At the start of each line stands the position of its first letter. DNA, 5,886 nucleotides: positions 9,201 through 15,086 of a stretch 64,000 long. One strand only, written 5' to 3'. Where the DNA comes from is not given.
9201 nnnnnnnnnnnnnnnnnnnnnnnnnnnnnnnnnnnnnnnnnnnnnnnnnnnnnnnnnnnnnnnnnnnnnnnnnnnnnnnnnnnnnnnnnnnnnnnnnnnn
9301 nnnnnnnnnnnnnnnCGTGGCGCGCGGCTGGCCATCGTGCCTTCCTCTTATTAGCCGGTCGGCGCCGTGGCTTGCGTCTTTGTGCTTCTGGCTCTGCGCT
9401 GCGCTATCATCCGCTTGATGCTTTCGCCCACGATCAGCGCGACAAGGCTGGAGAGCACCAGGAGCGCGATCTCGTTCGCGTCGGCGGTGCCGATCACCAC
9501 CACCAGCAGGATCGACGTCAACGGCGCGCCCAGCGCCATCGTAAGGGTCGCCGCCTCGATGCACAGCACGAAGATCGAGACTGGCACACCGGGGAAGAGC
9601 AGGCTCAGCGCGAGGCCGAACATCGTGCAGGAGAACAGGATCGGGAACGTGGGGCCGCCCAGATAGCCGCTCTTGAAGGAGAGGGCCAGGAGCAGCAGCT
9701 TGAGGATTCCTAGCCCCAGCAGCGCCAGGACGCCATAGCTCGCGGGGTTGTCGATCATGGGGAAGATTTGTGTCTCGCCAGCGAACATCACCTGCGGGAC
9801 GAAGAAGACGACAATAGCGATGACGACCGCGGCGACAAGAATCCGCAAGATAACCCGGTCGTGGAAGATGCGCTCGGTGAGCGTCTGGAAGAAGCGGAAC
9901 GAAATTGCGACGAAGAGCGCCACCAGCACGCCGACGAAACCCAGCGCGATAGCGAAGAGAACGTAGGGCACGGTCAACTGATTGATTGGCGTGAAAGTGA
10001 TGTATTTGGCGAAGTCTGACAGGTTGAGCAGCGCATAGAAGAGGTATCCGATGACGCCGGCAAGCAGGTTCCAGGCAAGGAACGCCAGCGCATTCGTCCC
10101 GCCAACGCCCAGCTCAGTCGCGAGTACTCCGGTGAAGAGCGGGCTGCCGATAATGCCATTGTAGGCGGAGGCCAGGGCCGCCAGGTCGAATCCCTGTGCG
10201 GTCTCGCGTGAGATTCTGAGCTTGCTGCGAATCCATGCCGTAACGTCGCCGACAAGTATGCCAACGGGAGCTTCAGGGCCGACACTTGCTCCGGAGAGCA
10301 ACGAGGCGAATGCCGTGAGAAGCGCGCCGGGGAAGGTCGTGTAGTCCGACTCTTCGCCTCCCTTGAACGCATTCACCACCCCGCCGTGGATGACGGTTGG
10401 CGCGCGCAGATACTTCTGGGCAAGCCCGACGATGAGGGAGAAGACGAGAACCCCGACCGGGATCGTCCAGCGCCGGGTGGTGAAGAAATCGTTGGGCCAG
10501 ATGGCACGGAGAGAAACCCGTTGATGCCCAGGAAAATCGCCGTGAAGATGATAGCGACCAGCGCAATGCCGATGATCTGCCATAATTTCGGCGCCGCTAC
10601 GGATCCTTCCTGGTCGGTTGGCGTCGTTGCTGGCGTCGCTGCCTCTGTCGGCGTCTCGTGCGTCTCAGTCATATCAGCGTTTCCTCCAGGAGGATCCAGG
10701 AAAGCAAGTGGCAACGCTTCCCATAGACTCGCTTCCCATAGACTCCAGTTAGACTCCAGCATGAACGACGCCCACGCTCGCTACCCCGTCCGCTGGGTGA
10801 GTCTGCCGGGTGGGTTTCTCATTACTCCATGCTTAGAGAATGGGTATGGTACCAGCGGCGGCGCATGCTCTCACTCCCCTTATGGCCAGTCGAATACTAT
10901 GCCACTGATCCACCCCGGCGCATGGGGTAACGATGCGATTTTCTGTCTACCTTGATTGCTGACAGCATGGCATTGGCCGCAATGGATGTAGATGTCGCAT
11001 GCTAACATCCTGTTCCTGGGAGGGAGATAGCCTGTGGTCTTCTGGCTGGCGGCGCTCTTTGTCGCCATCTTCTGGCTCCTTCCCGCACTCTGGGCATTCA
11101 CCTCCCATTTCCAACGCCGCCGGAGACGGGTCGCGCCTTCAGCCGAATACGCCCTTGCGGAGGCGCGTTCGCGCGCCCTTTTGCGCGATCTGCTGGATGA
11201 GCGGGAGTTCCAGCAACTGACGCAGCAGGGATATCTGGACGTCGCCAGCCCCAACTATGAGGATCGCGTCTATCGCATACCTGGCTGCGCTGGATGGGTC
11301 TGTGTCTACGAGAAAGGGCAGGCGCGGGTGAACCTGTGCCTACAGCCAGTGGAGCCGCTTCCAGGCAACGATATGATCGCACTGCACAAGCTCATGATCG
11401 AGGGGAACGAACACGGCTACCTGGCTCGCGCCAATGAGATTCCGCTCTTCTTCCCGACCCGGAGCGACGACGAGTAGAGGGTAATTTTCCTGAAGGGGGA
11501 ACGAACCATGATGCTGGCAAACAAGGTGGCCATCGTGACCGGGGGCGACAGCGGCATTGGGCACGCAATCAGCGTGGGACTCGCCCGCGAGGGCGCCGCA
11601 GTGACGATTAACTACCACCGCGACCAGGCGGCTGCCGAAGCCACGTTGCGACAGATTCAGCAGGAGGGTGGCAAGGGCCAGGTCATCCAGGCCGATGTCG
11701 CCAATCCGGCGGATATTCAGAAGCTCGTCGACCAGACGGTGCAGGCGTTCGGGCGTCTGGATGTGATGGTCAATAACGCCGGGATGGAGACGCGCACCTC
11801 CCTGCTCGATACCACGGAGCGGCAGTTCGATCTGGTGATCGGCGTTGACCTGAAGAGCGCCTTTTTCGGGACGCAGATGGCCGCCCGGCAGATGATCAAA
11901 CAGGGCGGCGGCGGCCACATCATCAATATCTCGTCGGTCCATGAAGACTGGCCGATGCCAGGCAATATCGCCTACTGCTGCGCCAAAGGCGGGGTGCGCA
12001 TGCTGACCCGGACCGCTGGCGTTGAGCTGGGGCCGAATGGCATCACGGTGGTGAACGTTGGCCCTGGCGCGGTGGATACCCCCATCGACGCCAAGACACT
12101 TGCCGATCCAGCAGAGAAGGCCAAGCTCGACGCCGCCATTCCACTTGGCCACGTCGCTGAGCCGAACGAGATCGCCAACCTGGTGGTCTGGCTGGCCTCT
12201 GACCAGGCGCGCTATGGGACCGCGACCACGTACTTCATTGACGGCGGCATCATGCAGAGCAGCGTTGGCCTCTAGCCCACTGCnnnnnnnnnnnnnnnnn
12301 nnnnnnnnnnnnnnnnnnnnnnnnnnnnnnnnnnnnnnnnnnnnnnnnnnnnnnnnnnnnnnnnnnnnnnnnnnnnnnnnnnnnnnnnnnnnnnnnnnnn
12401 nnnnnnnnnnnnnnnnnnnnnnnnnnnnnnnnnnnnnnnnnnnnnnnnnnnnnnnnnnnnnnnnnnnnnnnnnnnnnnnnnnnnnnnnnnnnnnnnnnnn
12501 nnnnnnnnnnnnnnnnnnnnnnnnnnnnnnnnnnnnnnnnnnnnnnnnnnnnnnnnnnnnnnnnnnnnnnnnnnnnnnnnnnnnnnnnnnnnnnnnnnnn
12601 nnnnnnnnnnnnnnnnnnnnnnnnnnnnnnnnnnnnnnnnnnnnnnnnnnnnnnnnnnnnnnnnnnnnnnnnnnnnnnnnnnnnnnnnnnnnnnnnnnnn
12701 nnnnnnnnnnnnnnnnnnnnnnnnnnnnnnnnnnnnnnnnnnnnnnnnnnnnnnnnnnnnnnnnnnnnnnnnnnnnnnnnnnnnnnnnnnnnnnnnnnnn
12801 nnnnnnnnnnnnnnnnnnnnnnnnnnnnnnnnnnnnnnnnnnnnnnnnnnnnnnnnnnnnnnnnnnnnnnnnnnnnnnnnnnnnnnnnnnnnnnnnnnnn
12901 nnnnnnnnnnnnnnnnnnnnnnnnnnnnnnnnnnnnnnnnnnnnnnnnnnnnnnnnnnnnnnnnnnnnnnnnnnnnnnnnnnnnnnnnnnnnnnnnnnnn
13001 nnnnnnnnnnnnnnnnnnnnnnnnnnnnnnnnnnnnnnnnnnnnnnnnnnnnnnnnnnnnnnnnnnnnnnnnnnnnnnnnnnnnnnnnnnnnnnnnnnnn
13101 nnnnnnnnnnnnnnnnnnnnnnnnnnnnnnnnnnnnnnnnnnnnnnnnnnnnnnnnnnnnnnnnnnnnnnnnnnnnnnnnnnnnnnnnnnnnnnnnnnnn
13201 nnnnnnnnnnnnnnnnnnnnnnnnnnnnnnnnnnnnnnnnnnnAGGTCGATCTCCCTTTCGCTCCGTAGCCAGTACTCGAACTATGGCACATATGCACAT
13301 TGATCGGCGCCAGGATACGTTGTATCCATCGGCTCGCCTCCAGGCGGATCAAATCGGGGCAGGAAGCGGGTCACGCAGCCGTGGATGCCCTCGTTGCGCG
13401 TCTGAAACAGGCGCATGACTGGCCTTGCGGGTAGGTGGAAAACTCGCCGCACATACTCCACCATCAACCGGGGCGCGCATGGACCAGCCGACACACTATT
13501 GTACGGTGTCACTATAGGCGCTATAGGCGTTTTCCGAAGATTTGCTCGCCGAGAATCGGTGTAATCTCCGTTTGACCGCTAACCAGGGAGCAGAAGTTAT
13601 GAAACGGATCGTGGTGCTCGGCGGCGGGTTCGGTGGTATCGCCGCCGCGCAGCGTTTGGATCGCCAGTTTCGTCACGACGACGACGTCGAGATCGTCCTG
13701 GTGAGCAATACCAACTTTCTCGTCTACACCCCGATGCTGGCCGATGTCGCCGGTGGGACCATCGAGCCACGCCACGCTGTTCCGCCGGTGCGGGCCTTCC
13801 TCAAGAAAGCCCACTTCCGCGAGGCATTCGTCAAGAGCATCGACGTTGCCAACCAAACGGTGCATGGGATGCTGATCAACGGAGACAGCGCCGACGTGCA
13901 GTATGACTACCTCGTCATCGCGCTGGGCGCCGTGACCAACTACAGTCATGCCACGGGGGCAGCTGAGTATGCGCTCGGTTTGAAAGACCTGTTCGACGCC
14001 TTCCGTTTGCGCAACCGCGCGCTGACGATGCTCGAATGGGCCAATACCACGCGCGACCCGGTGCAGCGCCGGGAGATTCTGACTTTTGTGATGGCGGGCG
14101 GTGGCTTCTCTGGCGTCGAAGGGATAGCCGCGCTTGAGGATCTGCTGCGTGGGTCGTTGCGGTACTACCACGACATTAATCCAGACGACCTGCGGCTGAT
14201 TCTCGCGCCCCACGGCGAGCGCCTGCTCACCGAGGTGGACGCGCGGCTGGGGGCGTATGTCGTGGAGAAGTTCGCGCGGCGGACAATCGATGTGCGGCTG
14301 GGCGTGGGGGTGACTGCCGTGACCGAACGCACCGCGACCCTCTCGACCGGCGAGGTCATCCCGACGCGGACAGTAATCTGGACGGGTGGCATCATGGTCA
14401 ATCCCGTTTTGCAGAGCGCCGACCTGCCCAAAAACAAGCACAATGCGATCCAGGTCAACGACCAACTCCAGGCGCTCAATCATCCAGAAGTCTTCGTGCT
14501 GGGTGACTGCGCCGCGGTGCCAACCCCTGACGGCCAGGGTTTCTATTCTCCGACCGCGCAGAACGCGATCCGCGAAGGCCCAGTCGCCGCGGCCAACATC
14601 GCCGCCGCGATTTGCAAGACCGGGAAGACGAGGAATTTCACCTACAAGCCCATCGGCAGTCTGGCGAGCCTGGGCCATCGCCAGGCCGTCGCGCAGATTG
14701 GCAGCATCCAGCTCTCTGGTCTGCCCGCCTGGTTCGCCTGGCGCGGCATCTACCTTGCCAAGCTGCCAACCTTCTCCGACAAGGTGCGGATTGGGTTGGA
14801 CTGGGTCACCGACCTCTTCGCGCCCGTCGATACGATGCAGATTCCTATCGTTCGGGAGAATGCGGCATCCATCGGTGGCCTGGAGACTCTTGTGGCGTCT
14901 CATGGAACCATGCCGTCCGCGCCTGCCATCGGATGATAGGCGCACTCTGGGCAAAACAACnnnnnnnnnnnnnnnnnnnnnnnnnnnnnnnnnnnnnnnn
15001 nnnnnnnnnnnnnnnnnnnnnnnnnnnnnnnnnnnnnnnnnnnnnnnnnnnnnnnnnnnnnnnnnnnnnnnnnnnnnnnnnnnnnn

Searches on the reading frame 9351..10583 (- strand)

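Call 25: search_protein_families(library=pfam, proteins=[window:9351-10583:-], max_evalue=0.00001)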
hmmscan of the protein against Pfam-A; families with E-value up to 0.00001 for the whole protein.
window:9351-10583:- (410 aa): 1 family
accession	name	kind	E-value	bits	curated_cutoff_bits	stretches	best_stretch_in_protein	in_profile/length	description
PF00654.25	Voltage_CLC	-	1.6e-23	83.8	24.8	1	51-386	4-345/346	Voltage gated chloride channel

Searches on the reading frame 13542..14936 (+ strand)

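Call 25: search_protein_families(library=pfam, proteins=[window:13542-14936:+], max_evalue=0.00001)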
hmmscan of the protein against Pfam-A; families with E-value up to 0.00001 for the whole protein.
window:13542-14936:+ (464 aa): 2 families
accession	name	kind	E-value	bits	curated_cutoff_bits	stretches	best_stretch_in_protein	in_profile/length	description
PF07992.20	Pyr_redox_2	-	1.5e-37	130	26.1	1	22-346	2-291/291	Pyridine nucleotide-disulphide oxidoreductase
PF22366.1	NDH2_C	-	6.2e-10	39.5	27.7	1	372-424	3-56/62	NDH2 C-terminal domain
